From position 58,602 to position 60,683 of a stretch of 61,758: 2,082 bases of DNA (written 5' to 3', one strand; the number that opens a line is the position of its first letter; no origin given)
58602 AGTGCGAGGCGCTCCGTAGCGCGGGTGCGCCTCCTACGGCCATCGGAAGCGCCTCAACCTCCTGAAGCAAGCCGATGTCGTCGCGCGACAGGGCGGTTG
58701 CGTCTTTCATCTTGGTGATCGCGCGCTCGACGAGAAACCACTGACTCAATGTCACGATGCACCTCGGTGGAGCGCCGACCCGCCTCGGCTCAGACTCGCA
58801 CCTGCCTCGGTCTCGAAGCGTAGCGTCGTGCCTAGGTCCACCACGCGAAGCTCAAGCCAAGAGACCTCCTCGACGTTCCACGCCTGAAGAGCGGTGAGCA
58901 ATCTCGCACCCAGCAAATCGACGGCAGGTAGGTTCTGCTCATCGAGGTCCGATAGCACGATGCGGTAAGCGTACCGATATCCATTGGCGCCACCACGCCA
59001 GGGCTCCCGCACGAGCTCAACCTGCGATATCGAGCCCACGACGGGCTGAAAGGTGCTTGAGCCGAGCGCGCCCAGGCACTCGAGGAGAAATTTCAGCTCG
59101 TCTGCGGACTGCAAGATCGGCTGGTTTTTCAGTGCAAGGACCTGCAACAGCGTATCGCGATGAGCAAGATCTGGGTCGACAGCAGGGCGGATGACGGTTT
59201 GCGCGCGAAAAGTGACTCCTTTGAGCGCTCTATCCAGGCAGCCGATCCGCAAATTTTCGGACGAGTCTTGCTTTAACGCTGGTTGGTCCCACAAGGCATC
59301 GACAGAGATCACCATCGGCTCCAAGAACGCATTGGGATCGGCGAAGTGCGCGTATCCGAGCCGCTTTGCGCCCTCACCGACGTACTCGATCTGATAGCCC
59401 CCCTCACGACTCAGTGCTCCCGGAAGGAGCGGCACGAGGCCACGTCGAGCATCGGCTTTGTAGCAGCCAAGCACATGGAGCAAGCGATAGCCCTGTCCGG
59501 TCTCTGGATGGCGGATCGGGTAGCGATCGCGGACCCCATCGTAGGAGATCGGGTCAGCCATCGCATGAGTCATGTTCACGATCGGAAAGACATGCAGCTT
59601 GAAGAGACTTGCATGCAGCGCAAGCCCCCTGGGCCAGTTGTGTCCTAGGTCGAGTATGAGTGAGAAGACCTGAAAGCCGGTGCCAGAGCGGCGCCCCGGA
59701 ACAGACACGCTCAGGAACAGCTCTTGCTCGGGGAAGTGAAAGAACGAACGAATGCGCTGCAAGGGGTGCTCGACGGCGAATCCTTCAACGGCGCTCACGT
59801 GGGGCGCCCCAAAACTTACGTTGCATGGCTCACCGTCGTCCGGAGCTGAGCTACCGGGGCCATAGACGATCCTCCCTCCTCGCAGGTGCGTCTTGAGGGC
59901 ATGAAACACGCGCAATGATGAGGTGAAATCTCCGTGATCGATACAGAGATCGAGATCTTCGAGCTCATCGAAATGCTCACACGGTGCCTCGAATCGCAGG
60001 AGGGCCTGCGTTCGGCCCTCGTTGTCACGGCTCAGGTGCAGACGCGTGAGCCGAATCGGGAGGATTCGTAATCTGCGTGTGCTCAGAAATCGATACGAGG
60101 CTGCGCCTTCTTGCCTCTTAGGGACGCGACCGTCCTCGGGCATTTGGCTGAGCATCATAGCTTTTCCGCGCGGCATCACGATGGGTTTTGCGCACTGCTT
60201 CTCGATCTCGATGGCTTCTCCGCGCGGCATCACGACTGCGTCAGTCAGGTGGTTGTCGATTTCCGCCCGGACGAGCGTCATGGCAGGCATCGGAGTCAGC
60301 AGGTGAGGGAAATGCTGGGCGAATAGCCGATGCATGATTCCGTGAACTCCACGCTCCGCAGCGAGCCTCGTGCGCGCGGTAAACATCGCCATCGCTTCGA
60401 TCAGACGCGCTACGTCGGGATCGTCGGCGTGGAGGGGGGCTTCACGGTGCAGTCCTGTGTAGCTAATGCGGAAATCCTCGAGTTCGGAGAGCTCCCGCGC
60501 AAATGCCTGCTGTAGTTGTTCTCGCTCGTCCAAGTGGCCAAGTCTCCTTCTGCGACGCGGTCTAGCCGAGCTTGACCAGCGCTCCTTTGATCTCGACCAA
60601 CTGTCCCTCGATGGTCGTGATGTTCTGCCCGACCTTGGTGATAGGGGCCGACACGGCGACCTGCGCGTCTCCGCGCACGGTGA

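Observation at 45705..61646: Rearranged, highly divergent type VI secretion-like locus with unexplained extra genes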

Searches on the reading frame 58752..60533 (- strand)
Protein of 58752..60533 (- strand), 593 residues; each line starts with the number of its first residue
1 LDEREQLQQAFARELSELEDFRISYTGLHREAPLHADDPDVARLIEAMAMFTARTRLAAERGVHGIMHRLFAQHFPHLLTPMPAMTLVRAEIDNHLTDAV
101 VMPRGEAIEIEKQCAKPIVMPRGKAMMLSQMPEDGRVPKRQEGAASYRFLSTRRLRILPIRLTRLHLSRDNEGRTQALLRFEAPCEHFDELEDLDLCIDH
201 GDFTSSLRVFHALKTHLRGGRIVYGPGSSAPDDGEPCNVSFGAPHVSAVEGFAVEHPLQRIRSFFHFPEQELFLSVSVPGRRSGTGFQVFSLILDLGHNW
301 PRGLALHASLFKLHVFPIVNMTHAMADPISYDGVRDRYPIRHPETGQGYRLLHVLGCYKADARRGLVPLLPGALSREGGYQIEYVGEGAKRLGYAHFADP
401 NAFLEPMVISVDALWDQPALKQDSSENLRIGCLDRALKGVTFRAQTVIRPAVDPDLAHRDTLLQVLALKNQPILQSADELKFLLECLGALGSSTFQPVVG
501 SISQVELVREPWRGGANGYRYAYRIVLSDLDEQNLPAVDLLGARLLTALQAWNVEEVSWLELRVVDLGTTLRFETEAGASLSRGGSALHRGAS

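Call 3: search_protein_families(library=pfam, proteins=[window:58752-60533:-], max_evalue=0.01)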
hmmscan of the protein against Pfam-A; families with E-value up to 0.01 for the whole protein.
window:58752-60533:- (593 aa): 1 family
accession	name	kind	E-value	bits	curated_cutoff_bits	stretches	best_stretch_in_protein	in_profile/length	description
PF05947.17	T6SS_TssF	-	6.5e-27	94.8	25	1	35-343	40-340/608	Type VI secretion system, TssF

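Call 12: find_homologous_proteins(query=window:58752-60533:-, max_evalue=0.001)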
Query window:58752-60533:- (593 aa): 54 proteins with E <= 0.001 among 8000 candidates.
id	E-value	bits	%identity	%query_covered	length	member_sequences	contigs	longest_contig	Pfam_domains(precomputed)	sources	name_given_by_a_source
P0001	0.0e+0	1353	100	100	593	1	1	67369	PF05947.18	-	-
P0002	4.3e-116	407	40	97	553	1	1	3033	PF05947.18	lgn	-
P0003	1.7e-113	399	38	97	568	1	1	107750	PF05947.18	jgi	jgi:type VI secretion system protein ImpG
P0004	2.1e-112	395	40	96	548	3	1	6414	PF05947.18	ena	-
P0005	6.8e-112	393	38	96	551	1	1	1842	PF05947.18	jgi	jgi:type VI secretion system protein ImpG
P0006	3.9e-111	391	39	96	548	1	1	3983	PF05947.18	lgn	-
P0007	1.8e-110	389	39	96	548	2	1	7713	PF05947.18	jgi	-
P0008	4.8e-107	377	38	96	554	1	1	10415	PF05947.18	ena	-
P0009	9.1e-107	376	38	96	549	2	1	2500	PF05947.18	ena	-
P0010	1.1e-106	376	37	96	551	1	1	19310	PF05947.18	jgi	jgi:type VI secretion system protein ImpG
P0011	1.5e-106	376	37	96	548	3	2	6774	PF05947.18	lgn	-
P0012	4.8e-105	371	38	96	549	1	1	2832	PF05947.18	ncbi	-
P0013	5.5e-105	371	39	96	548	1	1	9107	PF05947.18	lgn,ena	-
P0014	9.0e-105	370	39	96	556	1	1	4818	PF05947.18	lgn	-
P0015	2.1e-104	369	37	96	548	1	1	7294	PF05947.18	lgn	-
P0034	2.9e-93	332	35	96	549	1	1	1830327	PF05947.18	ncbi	-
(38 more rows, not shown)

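Call 13: find_encoding_contigs(protein=P0001, flank=10000, max_places=4)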
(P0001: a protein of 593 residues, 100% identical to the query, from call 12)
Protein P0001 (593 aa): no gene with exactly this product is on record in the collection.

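Call 14: find_encoding_contigs(protein=P0034, flank=10000, max_places=3)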
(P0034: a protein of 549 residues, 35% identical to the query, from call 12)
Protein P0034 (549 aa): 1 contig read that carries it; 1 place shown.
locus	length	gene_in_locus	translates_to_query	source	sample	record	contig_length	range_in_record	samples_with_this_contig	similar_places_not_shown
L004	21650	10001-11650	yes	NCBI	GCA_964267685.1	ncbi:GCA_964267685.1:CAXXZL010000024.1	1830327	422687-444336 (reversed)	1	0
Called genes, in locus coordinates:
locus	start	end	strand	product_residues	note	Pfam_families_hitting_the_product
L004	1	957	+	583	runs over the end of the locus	PF00408:PGM_PMM_IV (faint), PF02878:PGM_PMM_I, PF02879:PGM_PMM_II, PF02880:PGM_PMM_III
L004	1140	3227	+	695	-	PF25390:WD40_RLD, PF13540:RCC1_2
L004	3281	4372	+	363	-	PF00059:Lectin_C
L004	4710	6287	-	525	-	PF13181:TPR_8 (faint), PF17874:TPR_MalT (weak), PF24885:TPR_NPHP3 (faint), PF00515:TPR_1 (faint), PF13374:TPR_10 (faint), PF13424:TPR_12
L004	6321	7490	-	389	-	PF21016:RlmN_N, PF04055:Radical_SAM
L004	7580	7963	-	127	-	PF04379:DUF525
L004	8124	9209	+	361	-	PF01694:Rhomboid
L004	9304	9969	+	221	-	-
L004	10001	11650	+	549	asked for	PF05947:T6SS_TssF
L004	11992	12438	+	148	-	PF09850:DotU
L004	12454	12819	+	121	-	-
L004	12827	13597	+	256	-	PF13406:SLT_2 (faint), PF01464:SLT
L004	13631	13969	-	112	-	-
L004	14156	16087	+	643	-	-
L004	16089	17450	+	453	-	-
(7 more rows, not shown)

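Call 16: find_related_loci(query=A1, collection=genome_contigs, flank=10000)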
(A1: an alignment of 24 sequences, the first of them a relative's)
Query A1 (593 aa) in genome_contigs; peptide patterns used: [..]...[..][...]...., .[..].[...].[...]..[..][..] (x = any residue, [..] = any of these).
417 stretches matched a pattern; 139 encode a relative of the query (tblastn E <= 1e-3); the best 80 are kept; 80 distinct loci.
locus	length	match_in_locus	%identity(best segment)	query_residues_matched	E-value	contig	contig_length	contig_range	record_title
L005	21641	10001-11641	39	1-574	4e-112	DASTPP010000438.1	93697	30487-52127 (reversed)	MAG TPA_asm: Polyangiaceae bacterium isolate SMAG_U2200 k141_135676, whole genome shotgun sequence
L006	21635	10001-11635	35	3-573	1e-106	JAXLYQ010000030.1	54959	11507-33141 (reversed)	MAG: Polyangiaceae bacterium isolate STL-MYX17 C3.22.fa-30, whole genome shotgun sequence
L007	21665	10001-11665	37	4-572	2e-103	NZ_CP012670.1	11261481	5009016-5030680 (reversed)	Sorangium cellulosum strain So ceGT47 chromosome, complete genome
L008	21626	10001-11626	36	7-573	2e-103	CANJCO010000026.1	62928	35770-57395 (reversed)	MAG: Myxococcales bacterium isolate RH-23may17-1049 genome assembly, contig: RH-23may17-C3243, whole genome shotgun sequ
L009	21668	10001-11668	36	5-573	1e-103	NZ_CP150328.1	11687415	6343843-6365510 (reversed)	Sorangium sp. So ce315 chromosome, complete genome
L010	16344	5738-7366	35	5-573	6e-101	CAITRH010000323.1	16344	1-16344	MAG: uncultured delta proteobacterium isolate Loclat_bin-17204 genome assembly, contig: bin-17204:323/778, whole genome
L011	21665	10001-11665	37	4-572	1e-100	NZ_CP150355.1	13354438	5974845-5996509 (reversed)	Sorangium sp. So ce1000 chromosome, complete genome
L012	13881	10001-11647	36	1-573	8e-100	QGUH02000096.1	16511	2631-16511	MAG: Pseudomonadota bacterium isolate ZC4RG46 NODE_3049_length_16511_cov_8.545333, whole genome shotgun sequence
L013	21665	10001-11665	36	4-572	2e-98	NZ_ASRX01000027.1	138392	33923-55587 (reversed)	Chondromyces apiculatus DSM 436 contig27, whole genome shotgun sequence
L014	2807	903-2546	35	1-574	2e-101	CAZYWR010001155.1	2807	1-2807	MAG TPA_asm: uncultured Polyangiales bacterium isolate binchicken_co84_83 genome assembly, contig: k141_1066241, whole g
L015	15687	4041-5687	37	1-573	3e-97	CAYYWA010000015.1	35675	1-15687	MAG TPA_asm: uncultured Sorangium sp. isolate SRP144015_co1_1 genome assembly, contig: NODE_630_length_35675_cov_9.80802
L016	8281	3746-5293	35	5-552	1e-89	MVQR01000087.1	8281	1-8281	MAG: Syntrophus sp. PtaB.Bin001 A4E66_contig000087, whole genome shotgun sequence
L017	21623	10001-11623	34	1-566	7e-90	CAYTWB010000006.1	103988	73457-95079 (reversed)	MAG TPA_asm: uncultured Syntrophobacteraceae bacterium isolate SRP239243_co2_425 genome assembly, contig: NODE_160_lengt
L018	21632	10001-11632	35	5-572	2e-90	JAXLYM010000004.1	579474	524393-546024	MAG: Polyangiaceae bacterium isolate STL-MYX13 C2.77.fa-4, whole genome shotgun sequence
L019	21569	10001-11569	36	5-552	4e-89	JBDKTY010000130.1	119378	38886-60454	MAG: Syntrophobacter sp. isolate 7_bin.95 c_000000617716, whole genome shotgun sequence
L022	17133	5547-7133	34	5-558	1e-87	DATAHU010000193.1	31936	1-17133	MAG TPA_asm: Polyangiaceae bacterium isolate SMAG_U6865 k141_267512, whole genome shotgun sequence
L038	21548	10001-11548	34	5-552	7e-81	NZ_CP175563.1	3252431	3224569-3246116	Syntrophus buswellii strain DM-2 chromosome, complete genome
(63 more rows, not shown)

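Call 35: search_protein_families(library=pfam, proteins=[L038:1369-3129:+, L038:3159-3677:+, L038:3755-5263:+, L038:5299-5871:+, L038:7334-7705:+, L038:12366-12716:+, L038:13701-14432:+, L038:15596-16675:+, L038:16656-18599:+, L038:18596-19780:+], max_evalue=0.01)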
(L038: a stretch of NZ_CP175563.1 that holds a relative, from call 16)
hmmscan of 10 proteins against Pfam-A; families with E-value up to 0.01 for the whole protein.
L038:1369-3129:+ (586 aa): 1 family
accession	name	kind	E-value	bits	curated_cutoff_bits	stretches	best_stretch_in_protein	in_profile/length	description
PF00501.34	AMP-binding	-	5.6e-07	29.1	29.9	1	75-149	9-79/384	AMP-binding enzyme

L038:3159-3677:+ (172 aa): 1 family
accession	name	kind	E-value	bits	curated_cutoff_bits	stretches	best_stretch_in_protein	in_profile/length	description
PF05591.17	T6SS_VipA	-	1.4e-38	132.6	24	1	5-159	2-154/155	Type VI secretion system, VipA, VC_A0107 or Hcp2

L038:3755-5263:+ (502 aa): 2 families
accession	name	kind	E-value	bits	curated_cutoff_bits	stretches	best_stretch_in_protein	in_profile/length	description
PF05943.17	VipB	-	4.2e-115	384.4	27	1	82-381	2-300/301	EvpB/VC_A0108, tail sheath N-terminal domain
PF18945.5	VipB_2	-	4.2e-36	124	27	1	392-502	2-112/112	EvpB/VC_A0108, tail sheath gpW/gp25-like domain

L038:5299-5871:+ (190 aa): 0 families

L038:7334-7705:+ (123 aa): 1 family
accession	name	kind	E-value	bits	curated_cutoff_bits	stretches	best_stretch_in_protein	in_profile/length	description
PF04965.19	GPW_gp25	-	7.5e-16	58.2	27.2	1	19-104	4-95/96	Baseplate wedge protein gp25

L038:12366-12716:+ (116 aa): 1 family
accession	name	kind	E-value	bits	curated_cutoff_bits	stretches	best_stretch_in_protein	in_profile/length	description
PF05235.19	CHAD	-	0.0096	16.4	25.6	0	12-108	95-191/228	CHAD domain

L038:13701-14432:+ (243 aa): 1 family
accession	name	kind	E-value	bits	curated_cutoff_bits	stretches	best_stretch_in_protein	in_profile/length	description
PF00412.28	LIM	-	9.7e-05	23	22.9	0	56-84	28-56/58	LIM domain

L038:15596-16675:+ (359 aa): 1 family
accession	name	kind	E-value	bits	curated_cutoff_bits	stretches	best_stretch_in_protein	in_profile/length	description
PF09084.16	NMT1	-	3.1e-29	102.9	20.5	1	70-278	2-216/216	NMT1/THI5 like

L038:16656-18599:+ (647 aa): 6 families
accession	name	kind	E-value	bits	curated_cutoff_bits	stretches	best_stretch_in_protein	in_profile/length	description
PF07228.17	SpoIIE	-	8.4e-54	182.9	25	1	452-643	2-191/192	Stage II sporulation protein E (SpoIIE)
PF22673.2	MCP-like_PDC_1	-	1e-31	110.1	27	1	92-205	5-111/113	Methyl-accepting chemotaxis protein-like, first PDC sensor domain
PF02743.24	dCache_1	-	4.3e-17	62.9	45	1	52-297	14-239/240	Cache domain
PF00672.30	HAMP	-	4.5e-15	56.1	25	1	332-384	1-52/53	HAMP domain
PF08269.17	dCache_2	-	0.00015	21.4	26.5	1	206-301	195-294/298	Cache domain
PF22572.2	GPR158_179_EC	-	0.00089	20.2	28.1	1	161-203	2-48/96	GPR158/179 extracellular domain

L038:18596-19780:+ (394 aa): 3 families
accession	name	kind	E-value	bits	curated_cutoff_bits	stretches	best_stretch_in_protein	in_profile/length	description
PF13458.12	Peripla_BP_6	-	3.9e-53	181.7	31.7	1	30-377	1-342/343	Periplasmic binding protein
PF01094.35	ANF_receptor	-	3.3e-20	72.9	25.4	1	50-374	2-350/353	Receptor family ligand binding region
PF13433.12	Peripla_BP_5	-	2.4e-18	66.8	27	2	31-132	1-98/363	Periplasmic binding protein domain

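Call 36: search_protein_families(library=pfam, proteins=[L038:7702-9456:+, L038:9380-9967:+, L038:12789-13658:+, L038:14460-15602:+, L038:11625-12320:+, L038:6054-7298:+], max_evalue=0.01)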
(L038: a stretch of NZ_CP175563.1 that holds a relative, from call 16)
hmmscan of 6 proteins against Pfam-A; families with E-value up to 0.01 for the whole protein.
L038:7702-9456:+ (584 aa): 0 families

L038:9380-9967:+ (195 aa): 1 family
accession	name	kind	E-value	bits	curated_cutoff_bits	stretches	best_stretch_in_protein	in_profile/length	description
PF25549.1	DUF7927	-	0.0084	16.8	31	0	58-147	13-102/132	Domain of unknown function (DUF7927)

L038:12789-13658:+ (289 aa): 1 family
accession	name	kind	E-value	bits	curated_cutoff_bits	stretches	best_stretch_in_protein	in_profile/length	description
PF06996.16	T6SS_TssG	-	2.4e-08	34.1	24.6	1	12-108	2-113/304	Type VI secretion, TssG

L038:14460-15602:+ (380 aa): 0 families

L038:11625-12320:+ (231 aa): 1 family
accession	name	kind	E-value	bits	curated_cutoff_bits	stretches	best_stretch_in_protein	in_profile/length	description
PF09850.14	DotU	-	3.9e-23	82.6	27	1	56-222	23-202/205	Type VI secretion system protein DotU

L038:6054-7298:+ (414 aa): 1 family
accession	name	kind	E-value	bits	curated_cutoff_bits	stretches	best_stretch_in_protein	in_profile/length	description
PF05936.17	T6SS_VasE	-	3e-36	125.6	23.4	1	21-409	2-426/429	Bacterial Type VI secretion, VC_A0110, EvfL, ImpJ, VasE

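Call 47: search_solved_structures(query=L022:14418-15893:+, max_evalue=0.001)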
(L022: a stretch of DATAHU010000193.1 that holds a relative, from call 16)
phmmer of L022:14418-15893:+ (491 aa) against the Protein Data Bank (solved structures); distinct sequences matched with E-value up to 0.001: 8.
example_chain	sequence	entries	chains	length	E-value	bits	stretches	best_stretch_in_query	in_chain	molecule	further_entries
3j9o_B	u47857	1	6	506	2e-125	422.3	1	47-489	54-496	Intracellular growth locus protein B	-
5n8n_B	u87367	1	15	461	1.2e-103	350.5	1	65-489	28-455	EvpB family type VI secretion protein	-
9n4v_A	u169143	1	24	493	1.3e-96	327.3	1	58-489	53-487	DUF877 family protein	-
5mxn_A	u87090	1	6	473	1.8e-96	326.8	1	43-488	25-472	Type VI secretion protein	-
5ojq_A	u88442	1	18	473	2e-96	326.7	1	48-488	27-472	Type VI secretion protein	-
3j9g_B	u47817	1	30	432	2.6e-95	323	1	65-489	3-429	VipB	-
5myu_A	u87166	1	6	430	3.1e-95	322.8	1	65-489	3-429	Type VI secretion system protein ImpC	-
5urw_1B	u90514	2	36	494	1.4e-93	317.3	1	30-485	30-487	TssC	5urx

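Call 70: search_protein_families(library=ncbifam, proteins=[window:58752-60533:-], max_evalue=0.01)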
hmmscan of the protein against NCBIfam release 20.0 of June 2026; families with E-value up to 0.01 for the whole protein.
window:58752-60533:- (593 aa): 2 families
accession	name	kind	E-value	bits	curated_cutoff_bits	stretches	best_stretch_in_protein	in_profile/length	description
TIGR03359.1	VI_chp_6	equivalog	3.2e-25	89.1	260.3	1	36-342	37-331/600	type VI secretion system baseplate subunit TssF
NF041246.1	T6SS_IglH_TssF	exception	1.8e-07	30.4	75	1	308-362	225-278/464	type VI secretion system baseplate subunit TssF/IglH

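Call 71: search_protein_families(library=ncbifam, proteins=[L022:14418-15893:+, L038:5299-5871:+, L038:14460-15602:+], max_evalue=0.1)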
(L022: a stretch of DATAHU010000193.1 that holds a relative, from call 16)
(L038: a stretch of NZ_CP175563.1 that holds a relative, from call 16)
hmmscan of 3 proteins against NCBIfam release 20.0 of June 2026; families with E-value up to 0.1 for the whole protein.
L022:14418-15893:+ (491 aa): 1 family
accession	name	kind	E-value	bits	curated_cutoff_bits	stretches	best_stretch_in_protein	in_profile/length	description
TIGR03355.1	VI_chp_2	equivalog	1.5e-144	482.4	271.5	1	36-489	19-472/473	type VI secretion system contractile sheath large subunit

L038:5299-5871:+ (190 aa): 0 families

L038:14460-15602:+ (380 aa): 2 families
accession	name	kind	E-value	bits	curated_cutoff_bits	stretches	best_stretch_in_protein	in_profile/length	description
NF041244.1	IglI_fam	subfamily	1.2e-88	297.8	100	1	25-334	1-290/290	type VI secretion system protein IglI family protein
TIGR03362.1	VI_chp_7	equivalog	7.1e-05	22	230.1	1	40-212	48-204/476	type VI secretion system protein TssA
